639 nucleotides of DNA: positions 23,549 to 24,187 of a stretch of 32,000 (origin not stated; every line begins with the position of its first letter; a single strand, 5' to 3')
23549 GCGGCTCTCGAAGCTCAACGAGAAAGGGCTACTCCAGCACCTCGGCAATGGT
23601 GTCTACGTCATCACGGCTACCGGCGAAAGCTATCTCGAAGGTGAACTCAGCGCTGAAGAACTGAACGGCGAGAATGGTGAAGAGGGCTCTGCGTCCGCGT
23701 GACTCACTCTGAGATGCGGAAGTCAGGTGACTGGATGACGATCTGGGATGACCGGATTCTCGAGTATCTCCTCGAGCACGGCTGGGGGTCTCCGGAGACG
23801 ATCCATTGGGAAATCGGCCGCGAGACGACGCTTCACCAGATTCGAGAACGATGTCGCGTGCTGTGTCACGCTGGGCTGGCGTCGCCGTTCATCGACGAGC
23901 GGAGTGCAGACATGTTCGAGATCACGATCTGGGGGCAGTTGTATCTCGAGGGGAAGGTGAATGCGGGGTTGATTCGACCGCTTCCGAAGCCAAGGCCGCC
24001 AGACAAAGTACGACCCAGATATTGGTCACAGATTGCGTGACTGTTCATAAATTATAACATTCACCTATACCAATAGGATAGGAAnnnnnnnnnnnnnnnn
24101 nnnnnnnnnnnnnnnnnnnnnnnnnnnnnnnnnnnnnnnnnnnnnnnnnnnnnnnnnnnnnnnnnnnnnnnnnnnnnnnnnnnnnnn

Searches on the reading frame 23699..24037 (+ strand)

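Call 25: search_protein_families(library=pfam, proteins=[window:23699-24037:+], max_evalue=0.01)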
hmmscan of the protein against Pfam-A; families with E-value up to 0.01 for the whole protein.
window:23699-24037:+ (113 aa): 0 families

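Call 26: search_protein_families(library=phrogs, proteins=[window:23699-24037:+], max_evalue=0.001)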
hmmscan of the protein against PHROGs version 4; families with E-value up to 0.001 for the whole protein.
window:23699-24037:+ (113 aa): 1 family
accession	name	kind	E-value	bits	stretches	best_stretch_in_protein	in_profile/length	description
phrog_2440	-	transcription regulation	2.5e-33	115.7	1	2-111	15-124/126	transcriptional regulator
